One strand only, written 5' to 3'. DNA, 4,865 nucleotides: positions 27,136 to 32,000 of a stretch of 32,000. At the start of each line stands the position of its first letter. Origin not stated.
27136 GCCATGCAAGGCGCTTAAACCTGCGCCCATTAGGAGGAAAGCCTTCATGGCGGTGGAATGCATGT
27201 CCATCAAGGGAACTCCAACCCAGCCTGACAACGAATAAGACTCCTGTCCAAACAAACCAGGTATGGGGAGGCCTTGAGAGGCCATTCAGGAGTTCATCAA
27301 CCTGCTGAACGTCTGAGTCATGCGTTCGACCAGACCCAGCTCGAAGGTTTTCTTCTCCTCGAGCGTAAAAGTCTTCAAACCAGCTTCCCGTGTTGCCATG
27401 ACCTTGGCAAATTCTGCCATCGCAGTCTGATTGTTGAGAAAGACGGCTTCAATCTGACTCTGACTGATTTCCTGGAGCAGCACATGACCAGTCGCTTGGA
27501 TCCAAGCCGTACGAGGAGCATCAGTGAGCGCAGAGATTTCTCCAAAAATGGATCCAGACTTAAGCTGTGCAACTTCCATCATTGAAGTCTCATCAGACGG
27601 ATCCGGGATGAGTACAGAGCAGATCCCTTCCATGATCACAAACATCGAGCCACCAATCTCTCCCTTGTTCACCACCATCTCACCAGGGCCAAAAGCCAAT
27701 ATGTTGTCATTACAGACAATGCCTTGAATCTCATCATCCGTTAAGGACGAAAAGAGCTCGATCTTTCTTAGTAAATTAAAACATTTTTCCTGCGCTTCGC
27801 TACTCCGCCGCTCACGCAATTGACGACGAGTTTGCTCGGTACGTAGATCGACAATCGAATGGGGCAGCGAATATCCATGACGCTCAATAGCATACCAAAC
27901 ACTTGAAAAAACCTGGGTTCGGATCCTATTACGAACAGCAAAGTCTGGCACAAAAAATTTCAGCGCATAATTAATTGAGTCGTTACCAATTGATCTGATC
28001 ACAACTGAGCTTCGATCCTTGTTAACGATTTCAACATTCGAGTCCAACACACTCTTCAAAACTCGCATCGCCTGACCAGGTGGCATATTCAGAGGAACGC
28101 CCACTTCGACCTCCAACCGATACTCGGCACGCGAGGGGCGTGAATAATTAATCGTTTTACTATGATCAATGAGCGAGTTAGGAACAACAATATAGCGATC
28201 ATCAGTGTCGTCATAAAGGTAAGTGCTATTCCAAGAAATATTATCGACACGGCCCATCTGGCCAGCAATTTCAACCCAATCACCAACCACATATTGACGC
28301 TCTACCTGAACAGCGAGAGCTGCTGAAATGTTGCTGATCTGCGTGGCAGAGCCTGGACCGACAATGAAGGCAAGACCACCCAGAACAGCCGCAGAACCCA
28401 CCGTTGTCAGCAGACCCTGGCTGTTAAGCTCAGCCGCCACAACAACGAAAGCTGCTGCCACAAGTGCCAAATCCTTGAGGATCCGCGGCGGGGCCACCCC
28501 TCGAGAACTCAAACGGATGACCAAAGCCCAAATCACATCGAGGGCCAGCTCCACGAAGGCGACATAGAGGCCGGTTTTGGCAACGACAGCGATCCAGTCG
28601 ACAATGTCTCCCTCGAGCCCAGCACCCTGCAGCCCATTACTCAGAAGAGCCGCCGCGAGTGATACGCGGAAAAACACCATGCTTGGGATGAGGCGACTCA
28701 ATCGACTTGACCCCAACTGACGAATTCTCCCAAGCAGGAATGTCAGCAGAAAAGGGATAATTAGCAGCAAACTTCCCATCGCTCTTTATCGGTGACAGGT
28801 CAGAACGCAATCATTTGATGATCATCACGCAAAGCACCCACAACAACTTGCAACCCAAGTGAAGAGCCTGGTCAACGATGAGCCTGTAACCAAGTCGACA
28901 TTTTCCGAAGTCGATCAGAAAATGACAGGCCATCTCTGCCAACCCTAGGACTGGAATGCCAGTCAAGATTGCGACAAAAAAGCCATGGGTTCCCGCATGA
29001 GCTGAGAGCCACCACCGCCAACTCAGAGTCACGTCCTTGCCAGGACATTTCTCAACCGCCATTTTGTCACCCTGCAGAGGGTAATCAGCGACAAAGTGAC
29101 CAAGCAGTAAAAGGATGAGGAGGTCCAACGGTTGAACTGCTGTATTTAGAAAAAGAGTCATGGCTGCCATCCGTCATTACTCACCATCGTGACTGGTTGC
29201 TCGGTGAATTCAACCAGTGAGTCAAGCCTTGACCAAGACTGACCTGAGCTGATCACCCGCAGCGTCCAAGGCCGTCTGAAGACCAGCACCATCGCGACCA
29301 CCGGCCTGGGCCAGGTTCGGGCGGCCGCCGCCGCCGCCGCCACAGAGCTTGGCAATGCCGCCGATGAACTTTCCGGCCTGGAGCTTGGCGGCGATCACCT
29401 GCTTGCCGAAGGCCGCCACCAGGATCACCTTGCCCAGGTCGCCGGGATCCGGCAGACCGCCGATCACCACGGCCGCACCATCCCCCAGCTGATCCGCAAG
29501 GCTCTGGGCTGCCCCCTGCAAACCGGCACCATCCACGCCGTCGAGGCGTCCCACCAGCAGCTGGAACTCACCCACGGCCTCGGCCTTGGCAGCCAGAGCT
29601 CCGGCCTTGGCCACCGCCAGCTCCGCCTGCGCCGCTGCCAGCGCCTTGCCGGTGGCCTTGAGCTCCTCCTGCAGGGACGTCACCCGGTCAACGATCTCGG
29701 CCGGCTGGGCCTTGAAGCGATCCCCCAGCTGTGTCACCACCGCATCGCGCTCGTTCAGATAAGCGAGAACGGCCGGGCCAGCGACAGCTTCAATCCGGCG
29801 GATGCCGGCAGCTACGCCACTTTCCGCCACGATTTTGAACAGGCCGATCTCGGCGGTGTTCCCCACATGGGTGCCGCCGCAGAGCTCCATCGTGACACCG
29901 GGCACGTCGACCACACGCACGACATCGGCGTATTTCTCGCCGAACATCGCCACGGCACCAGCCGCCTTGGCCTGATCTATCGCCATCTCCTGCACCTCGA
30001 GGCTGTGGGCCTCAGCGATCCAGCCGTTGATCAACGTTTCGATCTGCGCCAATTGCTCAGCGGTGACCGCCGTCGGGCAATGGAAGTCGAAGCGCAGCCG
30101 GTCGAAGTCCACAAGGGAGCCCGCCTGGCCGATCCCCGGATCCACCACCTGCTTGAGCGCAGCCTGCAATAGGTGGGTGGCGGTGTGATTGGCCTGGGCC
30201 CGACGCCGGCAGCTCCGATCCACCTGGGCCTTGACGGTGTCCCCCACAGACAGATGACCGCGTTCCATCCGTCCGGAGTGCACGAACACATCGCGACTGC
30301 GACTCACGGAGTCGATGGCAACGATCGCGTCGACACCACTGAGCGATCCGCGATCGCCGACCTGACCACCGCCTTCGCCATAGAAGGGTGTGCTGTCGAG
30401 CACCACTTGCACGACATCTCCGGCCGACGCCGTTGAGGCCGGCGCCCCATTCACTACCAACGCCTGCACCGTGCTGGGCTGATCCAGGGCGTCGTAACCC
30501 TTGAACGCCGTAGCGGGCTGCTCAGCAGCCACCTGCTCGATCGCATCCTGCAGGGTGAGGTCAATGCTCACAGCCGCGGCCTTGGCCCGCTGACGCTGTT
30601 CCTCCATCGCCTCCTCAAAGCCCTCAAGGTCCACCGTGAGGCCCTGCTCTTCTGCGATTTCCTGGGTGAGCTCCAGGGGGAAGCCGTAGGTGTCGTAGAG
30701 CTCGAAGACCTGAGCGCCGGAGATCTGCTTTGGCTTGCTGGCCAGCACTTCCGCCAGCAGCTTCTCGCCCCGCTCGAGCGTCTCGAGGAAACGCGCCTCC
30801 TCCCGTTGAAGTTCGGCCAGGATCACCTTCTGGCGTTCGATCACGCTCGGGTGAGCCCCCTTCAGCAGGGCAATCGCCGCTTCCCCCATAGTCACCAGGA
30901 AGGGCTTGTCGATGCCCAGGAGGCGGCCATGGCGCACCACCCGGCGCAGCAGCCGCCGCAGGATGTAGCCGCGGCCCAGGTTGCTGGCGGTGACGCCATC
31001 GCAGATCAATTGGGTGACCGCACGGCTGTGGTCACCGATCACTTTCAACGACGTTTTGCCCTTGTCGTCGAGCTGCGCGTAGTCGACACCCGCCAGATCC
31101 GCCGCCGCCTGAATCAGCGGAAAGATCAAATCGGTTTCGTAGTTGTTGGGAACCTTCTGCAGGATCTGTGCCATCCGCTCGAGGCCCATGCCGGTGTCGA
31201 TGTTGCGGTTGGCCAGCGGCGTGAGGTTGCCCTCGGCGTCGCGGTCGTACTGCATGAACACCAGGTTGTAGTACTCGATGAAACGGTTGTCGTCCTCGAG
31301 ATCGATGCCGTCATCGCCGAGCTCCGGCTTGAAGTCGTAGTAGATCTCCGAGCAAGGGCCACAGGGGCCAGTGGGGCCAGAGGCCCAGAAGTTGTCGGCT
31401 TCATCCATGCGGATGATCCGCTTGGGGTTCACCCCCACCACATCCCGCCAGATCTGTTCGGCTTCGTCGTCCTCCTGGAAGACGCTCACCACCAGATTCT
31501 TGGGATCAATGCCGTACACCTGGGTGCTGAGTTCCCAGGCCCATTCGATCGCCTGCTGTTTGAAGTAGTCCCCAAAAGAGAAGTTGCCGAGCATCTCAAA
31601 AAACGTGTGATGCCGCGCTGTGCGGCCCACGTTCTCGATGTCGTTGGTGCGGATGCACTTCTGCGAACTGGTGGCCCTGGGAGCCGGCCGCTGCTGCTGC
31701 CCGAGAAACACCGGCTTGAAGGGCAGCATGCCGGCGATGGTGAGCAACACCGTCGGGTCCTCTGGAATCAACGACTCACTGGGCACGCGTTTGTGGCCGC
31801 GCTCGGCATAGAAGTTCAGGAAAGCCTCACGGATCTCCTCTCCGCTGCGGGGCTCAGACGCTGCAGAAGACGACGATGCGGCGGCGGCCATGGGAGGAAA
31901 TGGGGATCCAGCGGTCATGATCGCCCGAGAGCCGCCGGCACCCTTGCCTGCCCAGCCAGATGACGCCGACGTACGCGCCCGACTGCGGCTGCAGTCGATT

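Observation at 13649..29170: Candidate uncharacterised envelope system split into two blocks around ndk-speA: TpsB/TpsA/CHAT plus CHASE2-cyclase/DUF928/cNMP-gated MscS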

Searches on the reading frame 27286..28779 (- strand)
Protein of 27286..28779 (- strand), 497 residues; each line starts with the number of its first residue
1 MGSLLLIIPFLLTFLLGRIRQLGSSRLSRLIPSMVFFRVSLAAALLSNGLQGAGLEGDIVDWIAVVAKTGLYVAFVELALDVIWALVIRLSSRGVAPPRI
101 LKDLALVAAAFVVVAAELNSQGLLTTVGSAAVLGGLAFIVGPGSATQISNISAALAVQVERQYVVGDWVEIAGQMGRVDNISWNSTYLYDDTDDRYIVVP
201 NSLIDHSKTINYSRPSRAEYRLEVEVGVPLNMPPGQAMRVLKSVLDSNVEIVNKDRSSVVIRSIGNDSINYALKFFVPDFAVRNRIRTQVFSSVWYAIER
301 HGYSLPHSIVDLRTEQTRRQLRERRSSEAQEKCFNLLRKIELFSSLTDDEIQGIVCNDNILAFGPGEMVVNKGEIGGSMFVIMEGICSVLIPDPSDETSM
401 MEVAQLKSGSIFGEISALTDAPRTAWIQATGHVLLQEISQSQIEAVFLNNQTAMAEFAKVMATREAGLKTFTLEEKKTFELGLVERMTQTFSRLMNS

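Call 3: search_protein_families(library=pfam, proteins=[window:27286-28779:-], max_evalue=0.01)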
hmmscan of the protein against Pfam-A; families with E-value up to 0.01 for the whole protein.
window:27286-28779:- (497 aa): 3 families
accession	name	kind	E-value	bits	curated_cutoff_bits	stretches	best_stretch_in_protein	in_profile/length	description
PF00027.35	cNMP_binding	-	2.3e-13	50.3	27.5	1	363-449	4-88/89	Cyclic nucleotide-binding domain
PF00924.24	MS_channel_2nd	-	2.2e-12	47.3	20.2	1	148-214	3-68/68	Mechanosensitive ion channel, beta-domain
PF21082.3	MS_channel_3rd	-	2.6e-08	34.6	21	1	223-303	2-86/88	Mechanosensitive ion channel MscS, C-terminal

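Call 67: search_protein_families(library=padloc, proteins=[window:27286-28779:-], max_evalue=0.01)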
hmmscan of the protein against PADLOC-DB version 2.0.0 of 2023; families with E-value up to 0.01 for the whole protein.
window:27286-28779:- (497 aa): 4 families
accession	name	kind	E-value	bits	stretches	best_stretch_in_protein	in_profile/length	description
PDLC00731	Effector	-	1.7e-06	25.2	1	355-464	37-140/306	TIR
PDLC00734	PycC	-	5.7e-05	20.4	1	350-462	24-136/374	Pycsar cyclase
PDLC00732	Effector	-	0.00041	17.4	1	333-464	12-136/301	TIR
PDLC02371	PycTIR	-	0.00062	17.2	1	354-466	33-139/288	-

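Call 70: search_protein_families(library=ncbifam, proteins=[window:27286-28779:-], max_evalue=0.01)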
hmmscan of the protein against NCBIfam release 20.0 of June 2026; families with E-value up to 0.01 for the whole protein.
window:27286-28779:- (497 aa): 10 families
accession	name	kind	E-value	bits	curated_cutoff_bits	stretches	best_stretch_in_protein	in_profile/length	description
NF047602.1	MscsSHelicob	equivalog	8e-17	61.5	400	1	99-313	47-257/260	small-conductance mechanosensitive channel MscS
NF007662.0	PRK10334.1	subfamily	1.2e-14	54.3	321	1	109-317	78-280/286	small-conductance mechanosensitive channel MscS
TIGR03896.1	cyc_nuc_ocin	subfamily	5.9e-10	39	161.05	1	366-463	16-115/317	bacteriocin-type transport-associated protein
NF008732.0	PRK11753.1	equivalog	7e-09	35.5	266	1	348-469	13-130/214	cAMP-activated global transcriptional regulator CRP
NF008438.0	PRK11281.1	equivalog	3.7e-08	31.6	991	1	150-302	926-1076/1113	mechanosensitive channel MscK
NF008180.0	PRK10929.1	equivalog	3.8e-07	28.3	809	1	139-330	912-1101/1109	miniconductance mechanosensitive channel MscM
NF058543.1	ActPatMycb56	equivalog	2.9e-06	26.4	460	1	341-433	2-91/317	acetyltransferase Pat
NF047601.1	MscSThanab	equivalog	4.4e-06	26.4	500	1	124-259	92-215/280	small-conductance mechanosensitive channel MscS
NF008542.0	PRK11465.1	equivalog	0.0013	17.1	596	1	131-205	542-615/741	mechanosensitive channel protein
NF006901.0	PRK09392.1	equivalog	0.0059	15.9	211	0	335-423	7-92/236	transcriptional activator FtrB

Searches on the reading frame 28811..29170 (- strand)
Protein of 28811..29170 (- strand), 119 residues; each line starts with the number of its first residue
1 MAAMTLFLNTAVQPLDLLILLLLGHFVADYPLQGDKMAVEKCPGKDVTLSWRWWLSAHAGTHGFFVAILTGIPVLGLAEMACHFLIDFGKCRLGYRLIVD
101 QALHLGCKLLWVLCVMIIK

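Call 3: search_protein_families(library=pfam, proteins=[window:28811-29170:-], max_evalue=0.01)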
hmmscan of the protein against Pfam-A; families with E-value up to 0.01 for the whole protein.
window:28811-29170:- (119 aa): 1 family
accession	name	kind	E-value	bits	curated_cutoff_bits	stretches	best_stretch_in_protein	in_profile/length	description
PF11750.13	DUF3307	-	1.3e-08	35.4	23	1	17-107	1-101/127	Protein of unknown function (DUF3307)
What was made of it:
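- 28811..29170 (-): DUF3307 small membrane protein, 119 aa, first gene of the DUF3307 / MscS-cNMP / DUF928-like tandem on the minus strand. Pfam DUF3307 35.4 bits (cut-off 23) (call 3).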

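Call 67: search_protein_families(library=padloc, proteins=[window:28811-29170:-], max_evalue=0.01)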
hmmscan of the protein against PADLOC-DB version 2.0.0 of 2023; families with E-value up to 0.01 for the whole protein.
window:28811-29170:- (119 aa): 0 families

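Call 70: search_protein_families(library=ncbifam, proteins=[window:28811-29170:-], max_evalue=0.01)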
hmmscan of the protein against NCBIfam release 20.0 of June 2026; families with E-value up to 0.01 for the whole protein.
window:28811-29170:- (119 aa): 0 families

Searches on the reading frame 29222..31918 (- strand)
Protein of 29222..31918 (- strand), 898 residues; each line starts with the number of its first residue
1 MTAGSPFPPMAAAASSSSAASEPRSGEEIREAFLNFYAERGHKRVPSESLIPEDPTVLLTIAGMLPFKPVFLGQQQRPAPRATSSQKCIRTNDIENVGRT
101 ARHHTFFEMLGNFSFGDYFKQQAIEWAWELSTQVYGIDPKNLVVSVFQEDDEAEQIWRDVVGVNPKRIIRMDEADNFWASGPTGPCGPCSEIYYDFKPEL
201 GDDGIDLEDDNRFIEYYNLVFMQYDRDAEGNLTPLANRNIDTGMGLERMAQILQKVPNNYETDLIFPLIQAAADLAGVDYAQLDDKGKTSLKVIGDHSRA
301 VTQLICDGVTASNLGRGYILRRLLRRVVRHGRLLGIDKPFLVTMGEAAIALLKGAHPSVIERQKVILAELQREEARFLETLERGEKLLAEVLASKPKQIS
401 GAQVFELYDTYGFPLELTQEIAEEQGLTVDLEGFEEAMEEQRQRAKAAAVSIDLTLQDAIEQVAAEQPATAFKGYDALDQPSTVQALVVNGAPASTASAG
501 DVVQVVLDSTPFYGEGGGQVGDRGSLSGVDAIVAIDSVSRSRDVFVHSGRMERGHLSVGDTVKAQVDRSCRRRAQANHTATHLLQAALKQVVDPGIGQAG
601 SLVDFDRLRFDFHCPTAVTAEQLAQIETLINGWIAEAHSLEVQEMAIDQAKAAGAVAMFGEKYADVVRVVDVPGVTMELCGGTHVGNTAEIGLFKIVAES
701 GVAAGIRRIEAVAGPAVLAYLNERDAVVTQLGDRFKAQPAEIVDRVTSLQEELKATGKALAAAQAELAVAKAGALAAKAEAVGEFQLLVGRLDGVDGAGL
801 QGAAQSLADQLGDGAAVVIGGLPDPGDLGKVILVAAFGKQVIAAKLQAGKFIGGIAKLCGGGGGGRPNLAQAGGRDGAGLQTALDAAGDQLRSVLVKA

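Call 4: search_protein_families(library=pfam, proteins=[window:29222-31918:-], max_evalue=0.01)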
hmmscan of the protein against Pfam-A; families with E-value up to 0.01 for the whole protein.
window:29222-31918:- (898 aa): 4 families
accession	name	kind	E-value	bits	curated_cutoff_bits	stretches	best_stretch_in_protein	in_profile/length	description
PF01411.24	tRNA-synt_2c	-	3.7e-205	683.1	30.3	1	28-569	1-551/552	tRNA synthetases class II (A)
PF07973.19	tRNA_SAD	-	1.5e-16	60.5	24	1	667-710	1-44/44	Threonyl and Alanyl tRNA synthetase second additional domain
PF02272.25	DHHA1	-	4e-09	37.3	25.9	1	786-891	3-100/102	DHHA1 domain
PF11737.13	DUF3300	-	0.0014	18.7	25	1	712-767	68-123/227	Protein of unknown function (DUF3300)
